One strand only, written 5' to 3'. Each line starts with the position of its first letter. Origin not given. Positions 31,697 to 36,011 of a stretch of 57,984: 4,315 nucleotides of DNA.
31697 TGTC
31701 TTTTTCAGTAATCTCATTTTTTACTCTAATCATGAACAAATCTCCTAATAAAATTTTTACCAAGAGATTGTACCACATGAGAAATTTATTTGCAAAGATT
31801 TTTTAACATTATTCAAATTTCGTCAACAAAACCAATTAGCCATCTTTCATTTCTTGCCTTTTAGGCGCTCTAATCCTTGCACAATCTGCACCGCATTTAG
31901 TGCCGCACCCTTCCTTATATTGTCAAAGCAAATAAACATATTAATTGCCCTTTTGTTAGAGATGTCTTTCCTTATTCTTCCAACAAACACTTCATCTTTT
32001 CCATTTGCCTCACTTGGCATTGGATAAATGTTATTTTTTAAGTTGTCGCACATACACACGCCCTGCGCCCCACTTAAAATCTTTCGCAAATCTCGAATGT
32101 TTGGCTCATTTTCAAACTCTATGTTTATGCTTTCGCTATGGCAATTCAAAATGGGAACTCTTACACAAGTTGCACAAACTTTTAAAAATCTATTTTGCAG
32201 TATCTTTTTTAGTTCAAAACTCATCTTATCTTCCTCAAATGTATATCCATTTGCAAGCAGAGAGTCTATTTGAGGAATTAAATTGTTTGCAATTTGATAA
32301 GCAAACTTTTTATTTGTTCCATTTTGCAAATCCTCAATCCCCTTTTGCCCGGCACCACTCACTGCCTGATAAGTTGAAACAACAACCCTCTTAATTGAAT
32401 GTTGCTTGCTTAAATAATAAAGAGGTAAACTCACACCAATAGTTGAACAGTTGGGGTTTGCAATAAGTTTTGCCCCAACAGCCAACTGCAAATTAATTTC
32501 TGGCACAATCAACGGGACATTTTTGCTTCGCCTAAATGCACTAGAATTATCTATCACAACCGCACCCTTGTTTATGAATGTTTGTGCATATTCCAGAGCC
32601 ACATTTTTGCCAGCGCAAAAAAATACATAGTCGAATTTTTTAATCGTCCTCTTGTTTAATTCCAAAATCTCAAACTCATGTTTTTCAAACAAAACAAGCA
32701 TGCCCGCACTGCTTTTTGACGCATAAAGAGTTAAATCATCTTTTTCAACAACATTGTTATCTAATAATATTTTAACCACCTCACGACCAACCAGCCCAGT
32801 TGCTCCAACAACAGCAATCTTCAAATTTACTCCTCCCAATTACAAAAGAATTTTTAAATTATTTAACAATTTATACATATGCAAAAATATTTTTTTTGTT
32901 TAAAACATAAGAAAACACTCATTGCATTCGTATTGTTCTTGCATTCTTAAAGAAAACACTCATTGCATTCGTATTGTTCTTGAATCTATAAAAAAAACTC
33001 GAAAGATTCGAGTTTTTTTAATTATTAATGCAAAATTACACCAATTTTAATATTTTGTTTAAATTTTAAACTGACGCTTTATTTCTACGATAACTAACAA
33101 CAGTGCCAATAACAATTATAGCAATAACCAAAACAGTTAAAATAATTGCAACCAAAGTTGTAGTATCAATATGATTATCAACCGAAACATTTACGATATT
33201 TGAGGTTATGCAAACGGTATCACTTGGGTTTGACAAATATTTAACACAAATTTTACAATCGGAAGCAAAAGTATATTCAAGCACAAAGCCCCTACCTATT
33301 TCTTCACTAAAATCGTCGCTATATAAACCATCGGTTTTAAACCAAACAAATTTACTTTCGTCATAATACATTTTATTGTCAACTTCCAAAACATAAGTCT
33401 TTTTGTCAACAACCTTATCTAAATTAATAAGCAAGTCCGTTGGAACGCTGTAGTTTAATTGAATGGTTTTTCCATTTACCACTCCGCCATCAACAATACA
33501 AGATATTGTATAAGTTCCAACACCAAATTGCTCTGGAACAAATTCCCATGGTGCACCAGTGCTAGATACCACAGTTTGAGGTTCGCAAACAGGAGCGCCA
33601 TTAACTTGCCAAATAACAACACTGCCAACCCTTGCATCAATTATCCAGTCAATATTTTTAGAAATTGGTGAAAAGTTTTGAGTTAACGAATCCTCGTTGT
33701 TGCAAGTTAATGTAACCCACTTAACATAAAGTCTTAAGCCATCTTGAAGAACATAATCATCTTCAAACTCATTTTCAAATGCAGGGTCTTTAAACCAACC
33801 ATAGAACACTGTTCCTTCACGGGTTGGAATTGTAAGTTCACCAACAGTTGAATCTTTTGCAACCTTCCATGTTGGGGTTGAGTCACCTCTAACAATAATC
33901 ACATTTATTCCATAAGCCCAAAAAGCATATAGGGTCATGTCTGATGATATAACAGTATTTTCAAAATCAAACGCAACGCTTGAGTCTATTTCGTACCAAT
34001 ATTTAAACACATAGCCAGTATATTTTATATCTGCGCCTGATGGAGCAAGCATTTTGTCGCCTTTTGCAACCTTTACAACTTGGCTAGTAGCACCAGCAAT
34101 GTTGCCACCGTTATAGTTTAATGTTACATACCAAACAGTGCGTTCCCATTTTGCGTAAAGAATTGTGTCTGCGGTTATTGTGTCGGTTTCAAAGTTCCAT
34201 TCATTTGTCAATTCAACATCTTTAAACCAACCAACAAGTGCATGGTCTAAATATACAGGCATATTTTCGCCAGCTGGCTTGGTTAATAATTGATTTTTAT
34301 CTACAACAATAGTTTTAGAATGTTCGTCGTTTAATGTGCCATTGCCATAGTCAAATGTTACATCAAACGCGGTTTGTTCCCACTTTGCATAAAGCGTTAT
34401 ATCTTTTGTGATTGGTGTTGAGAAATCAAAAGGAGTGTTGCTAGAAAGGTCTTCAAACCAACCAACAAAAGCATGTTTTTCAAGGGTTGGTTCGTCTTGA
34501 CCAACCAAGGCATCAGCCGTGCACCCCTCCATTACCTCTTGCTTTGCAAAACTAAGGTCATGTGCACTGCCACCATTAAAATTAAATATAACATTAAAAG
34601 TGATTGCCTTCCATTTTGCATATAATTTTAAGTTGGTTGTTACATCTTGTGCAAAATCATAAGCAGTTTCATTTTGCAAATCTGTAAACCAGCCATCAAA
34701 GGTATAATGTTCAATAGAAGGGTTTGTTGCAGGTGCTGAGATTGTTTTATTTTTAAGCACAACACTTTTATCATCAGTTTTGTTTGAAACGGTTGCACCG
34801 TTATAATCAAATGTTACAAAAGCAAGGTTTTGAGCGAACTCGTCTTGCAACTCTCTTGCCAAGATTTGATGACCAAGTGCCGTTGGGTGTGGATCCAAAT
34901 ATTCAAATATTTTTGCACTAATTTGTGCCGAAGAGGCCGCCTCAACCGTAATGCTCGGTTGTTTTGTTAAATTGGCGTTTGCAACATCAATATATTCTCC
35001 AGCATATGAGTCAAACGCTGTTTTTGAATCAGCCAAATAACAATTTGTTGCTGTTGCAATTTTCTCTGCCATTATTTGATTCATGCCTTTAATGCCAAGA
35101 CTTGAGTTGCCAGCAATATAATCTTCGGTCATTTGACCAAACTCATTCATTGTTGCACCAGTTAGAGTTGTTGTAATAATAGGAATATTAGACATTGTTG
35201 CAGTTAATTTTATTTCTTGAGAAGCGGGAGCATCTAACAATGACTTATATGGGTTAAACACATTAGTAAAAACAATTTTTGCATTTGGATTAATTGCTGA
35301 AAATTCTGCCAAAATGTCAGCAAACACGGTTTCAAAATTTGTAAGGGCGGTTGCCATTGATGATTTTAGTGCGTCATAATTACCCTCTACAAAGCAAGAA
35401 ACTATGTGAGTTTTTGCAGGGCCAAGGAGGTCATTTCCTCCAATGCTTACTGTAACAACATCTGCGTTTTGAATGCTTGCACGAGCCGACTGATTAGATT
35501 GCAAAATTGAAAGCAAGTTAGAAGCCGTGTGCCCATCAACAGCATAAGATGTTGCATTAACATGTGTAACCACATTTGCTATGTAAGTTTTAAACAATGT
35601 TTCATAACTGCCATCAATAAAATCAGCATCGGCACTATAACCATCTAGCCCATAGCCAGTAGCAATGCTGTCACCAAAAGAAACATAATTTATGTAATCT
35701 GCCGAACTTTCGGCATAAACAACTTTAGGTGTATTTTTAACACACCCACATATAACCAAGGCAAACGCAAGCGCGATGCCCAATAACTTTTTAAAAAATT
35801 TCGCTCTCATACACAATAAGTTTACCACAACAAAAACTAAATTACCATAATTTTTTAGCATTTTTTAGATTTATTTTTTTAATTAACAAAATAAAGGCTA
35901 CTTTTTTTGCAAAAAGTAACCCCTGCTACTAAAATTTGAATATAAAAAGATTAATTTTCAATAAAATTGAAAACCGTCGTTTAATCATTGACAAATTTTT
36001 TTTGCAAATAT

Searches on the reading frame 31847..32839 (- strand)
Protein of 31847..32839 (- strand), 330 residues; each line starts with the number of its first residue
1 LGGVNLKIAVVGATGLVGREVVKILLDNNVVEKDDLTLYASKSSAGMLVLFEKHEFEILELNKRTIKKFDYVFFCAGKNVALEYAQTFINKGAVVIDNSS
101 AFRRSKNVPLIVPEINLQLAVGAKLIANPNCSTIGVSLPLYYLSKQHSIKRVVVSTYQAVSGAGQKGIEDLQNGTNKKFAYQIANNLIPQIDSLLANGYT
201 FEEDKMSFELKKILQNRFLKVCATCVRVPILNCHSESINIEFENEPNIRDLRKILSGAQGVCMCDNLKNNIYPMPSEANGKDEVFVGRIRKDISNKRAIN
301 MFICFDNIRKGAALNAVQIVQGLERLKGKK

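Call 7: search_protein_families(library=ncbifam, proteins=[window:31847-32839:-], max_evalue=0.00001)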
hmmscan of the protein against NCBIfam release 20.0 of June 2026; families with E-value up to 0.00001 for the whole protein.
window:31847-32839:- (330 aa): 11 families
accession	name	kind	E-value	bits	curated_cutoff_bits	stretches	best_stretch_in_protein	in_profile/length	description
TIGR01296.1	asd_B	equivalog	3.5e-113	378.2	324.2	1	7-323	1-336/339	aspartate-semialdehyde dehydrogenase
NF011456.0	PRK14874.1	equivalog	4.9e-111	371.1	223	1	6-323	5-340/346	aspartate-semialdehyde dehydrogenase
NF005229.0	PRK06728.1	equivalog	2.1e-79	266.9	628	2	177-322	195-340/347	aspartate-semialdehyde dehydrogenase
NF004224.0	PRK05671.1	equivalog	2.1e-56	191.8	284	1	5-321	4-329/336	aspartate-semialdehyde dehydrogenase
NF006416.0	PRK08664.1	subfamily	1.7e-42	145.9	232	1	5-321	3-341/350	aspartate-semialdehyde dehydrogenase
TIGR00978.1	asd_EA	equivalog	2.1e-39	135.6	301.2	1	6-315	1-332/342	aspartate-semialdehyde dehydrogenase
NF005957.0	PRK08040.1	equivalog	7.2e-37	127.6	273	1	7-322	6-329/336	aspartate-semialdehyde dehydrogenase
NF005144.0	PRK06598.1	subfamily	2.4e-30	105.9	198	2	175-313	214-357/369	aspartate-semialdehyde dehydrogenase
TIGR01745.1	asd_gamma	equivalog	2.4e-22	79.4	402.9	2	177-314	215-356/366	aspartate-semialdehyde dehydrogenase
TIGR01850.1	argC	equivalog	3.1e-22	79.2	233.6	1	7-319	2-325/345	N-acetyl-gamma-glutamyl-phosphate reductase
NF005368.0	PRK06901.1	equivalog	2.3e-09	36.9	437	1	50-321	48-316/323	oxidoreductase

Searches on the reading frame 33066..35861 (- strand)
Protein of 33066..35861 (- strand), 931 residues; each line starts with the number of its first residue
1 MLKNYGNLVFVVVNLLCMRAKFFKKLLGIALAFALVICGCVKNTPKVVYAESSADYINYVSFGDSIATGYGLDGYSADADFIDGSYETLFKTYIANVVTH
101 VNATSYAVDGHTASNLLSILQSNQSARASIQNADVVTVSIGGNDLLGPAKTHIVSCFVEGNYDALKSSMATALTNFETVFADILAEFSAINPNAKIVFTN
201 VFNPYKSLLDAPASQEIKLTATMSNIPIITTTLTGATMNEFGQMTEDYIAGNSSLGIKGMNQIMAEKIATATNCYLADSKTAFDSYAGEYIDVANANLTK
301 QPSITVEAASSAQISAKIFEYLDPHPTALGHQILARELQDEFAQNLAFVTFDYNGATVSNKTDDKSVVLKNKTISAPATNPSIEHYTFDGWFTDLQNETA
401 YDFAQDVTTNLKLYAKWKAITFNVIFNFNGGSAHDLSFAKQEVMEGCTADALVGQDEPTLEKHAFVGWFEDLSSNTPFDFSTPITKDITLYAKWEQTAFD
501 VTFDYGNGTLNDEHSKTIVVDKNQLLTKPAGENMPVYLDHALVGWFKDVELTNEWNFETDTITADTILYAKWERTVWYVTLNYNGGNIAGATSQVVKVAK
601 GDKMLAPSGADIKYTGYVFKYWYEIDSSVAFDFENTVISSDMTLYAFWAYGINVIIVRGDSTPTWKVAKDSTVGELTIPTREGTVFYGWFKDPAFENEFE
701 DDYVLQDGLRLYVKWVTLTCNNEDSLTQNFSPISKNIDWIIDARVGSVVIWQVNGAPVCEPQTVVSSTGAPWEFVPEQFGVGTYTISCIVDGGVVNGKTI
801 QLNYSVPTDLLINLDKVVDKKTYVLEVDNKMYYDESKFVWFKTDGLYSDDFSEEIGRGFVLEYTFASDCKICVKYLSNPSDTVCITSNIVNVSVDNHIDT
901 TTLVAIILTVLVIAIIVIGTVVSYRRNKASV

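Call 7: search_protein_families(library=ncbifam, proteins=[window:33066-35861:-], max_evalue=0.00001)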
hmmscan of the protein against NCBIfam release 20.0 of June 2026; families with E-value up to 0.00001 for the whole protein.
window:33066-35861:- (931 aa): 2 families
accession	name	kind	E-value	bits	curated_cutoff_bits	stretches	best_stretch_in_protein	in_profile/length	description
TIGR02543.1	List_Bact_rpt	repeat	3.5e-17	62.5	20.95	0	464-496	7-42/44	TIGR02543 family repeat protein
NF052328.1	NeuramTDE0471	equivalog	1.9e-16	59.9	900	1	498-576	46-120/538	neuraminidase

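Call 61: search_protein_families(library=pfam, proteins=[window:33066-35861:-], max_evalue=0.001)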
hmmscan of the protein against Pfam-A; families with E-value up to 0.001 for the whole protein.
window:33066-35861:- (931 aa): 3 families
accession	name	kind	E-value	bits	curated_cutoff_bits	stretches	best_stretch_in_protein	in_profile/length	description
PF09479.16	Flg_new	-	1.7e-51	172.7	27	5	349-416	3-65/65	Listeria-Bacteroides repeat domain (List_Bact_rpt)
PF13472.12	Lipase_GDSL_2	-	8.4e-11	43.1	32.9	1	62-235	2-107/178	GDSL-like Lipase/Acylhydrolase family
PF00657.28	Lipase_GDSL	-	1.1e-08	36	23.6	1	59-205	1-130/208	GDSL-like Lipase/Acylhydrolase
